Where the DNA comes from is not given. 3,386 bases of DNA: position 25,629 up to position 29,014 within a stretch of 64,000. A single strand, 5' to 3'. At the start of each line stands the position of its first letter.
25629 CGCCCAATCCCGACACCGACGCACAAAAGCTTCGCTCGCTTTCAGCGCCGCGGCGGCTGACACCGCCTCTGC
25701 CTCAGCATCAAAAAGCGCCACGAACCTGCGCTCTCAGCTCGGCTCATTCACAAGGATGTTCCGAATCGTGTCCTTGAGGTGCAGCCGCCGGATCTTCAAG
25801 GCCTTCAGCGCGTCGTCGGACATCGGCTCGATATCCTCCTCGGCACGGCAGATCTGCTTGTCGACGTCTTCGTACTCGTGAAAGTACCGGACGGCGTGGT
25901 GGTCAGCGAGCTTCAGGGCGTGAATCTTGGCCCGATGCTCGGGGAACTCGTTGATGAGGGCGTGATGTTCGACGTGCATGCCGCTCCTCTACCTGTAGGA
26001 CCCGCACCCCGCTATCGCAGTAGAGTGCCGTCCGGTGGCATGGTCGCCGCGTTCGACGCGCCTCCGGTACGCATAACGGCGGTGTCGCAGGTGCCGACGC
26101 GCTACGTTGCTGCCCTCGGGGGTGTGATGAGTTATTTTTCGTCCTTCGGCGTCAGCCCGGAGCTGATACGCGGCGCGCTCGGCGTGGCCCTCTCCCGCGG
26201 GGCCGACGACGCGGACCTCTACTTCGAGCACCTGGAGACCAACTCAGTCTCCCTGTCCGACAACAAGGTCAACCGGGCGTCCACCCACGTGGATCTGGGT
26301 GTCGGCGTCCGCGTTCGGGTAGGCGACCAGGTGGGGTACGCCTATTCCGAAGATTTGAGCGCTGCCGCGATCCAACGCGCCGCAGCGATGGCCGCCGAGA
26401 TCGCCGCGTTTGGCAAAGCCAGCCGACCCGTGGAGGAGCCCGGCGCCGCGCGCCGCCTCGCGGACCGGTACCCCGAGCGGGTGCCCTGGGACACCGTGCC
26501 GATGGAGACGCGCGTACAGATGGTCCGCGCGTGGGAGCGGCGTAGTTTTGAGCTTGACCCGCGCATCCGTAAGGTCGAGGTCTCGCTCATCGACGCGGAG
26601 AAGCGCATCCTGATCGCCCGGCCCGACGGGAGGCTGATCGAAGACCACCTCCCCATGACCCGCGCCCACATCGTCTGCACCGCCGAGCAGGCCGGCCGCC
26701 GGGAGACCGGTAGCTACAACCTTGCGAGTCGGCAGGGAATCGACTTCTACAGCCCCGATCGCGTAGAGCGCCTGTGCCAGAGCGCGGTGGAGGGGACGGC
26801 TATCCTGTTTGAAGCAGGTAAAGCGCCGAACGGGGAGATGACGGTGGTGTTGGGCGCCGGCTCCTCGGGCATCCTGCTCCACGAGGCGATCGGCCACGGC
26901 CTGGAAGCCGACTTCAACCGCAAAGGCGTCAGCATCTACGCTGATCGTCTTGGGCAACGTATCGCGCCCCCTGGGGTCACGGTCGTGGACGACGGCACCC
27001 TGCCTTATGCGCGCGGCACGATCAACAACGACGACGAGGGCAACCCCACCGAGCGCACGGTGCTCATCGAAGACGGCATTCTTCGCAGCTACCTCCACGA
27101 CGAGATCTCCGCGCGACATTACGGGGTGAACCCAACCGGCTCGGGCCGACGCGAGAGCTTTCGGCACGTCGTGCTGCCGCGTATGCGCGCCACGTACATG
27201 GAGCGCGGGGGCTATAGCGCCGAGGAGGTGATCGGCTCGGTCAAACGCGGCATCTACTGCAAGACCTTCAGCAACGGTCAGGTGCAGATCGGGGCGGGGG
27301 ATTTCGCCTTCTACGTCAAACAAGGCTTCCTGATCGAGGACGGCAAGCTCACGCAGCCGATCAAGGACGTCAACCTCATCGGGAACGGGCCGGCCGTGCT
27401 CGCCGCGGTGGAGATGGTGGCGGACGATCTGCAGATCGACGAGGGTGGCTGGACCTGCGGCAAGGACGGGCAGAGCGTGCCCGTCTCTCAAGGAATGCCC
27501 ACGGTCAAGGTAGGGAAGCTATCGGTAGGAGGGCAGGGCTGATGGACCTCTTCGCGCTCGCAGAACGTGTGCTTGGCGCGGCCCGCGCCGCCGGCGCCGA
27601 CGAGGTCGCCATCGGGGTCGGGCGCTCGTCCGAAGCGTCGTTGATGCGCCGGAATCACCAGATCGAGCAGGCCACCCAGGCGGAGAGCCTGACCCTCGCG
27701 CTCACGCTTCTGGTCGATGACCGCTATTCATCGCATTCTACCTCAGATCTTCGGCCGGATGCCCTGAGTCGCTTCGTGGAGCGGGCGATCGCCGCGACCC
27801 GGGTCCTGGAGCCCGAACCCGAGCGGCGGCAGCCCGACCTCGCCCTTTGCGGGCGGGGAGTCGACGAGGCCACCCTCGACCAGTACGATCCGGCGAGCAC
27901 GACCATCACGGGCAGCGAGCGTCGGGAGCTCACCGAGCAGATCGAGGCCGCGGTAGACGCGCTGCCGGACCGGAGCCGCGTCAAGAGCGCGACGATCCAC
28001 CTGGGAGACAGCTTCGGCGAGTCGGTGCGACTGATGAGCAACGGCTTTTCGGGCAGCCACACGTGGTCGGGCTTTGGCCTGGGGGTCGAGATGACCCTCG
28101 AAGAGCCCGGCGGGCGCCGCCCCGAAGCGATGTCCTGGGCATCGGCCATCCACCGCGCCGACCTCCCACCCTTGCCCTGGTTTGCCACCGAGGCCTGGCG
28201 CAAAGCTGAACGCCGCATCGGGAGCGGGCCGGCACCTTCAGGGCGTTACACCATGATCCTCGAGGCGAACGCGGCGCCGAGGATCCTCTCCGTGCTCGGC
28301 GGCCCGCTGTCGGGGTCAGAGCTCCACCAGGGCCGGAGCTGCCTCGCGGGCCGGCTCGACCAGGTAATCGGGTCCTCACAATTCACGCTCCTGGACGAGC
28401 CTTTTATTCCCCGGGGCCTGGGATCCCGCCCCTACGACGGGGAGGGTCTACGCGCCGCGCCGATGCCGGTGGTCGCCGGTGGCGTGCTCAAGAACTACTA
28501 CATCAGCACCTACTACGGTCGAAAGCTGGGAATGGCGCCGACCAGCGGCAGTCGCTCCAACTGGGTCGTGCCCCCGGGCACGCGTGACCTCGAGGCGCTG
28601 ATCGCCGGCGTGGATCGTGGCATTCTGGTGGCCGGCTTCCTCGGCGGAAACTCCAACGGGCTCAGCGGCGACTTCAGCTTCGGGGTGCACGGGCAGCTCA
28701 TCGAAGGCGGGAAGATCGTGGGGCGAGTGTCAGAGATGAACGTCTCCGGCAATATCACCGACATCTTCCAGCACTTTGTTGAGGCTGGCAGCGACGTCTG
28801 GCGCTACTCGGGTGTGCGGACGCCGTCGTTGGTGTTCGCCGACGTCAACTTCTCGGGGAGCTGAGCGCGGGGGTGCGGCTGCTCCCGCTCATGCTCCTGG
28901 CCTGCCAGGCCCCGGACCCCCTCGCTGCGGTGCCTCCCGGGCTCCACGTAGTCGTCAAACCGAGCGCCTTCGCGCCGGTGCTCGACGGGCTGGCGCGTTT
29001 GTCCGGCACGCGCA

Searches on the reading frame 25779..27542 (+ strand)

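Call 67: search_protein_families(library=pfam, proteins=[window:25779-27542:+], max_evalue=0.0001)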
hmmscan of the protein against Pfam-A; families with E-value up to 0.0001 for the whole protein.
window:25779-27542:+ (587 aa): 3 families
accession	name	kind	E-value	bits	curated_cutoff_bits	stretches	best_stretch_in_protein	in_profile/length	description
PF19289.4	PmbA_TldD_3rd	-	7.4e-64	215.4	22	1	352-585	2-220/220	PmbA/TldA metallopeptidase C-terminal domain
PF01523.21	PmbA_TldD_1st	-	1.5e-15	57.5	20.9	1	145-209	1-65/65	PmbA/TldA metallopeptidase domain 1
PF19290.4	PmbA_TldD_2nd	-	2.7e-08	34.7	20.9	1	236-337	2-102/109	PmbA/TldA metallopeptidase central domain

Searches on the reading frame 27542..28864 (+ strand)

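Call 67: search_protein_families(library=pfam, proteins=[window:27542-28864:+], max_evalue=0.0001)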
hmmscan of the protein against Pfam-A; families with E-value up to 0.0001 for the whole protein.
window:27542-28864:+ (440 aa): 3 families
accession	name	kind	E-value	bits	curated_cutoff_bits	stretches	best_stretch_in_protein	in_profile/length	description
PF19289.4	PmbA_TldD_3rd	-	1.5e-57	194.7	22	1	233-439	1-220/220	PmbA/TldA metallopeptidase C-terminal domain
PF01523.21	PmbA_TldD_1st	-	4.9e-08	33.4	20.9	1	24-85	3-64/65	PmbA/TldA metallopeptidase domain 1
PF19290.4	PmbA_TldD_2nd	-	8e-05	23.5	20.9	0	122-224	6-107/109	PmbA/TldA metallopeptidase central domain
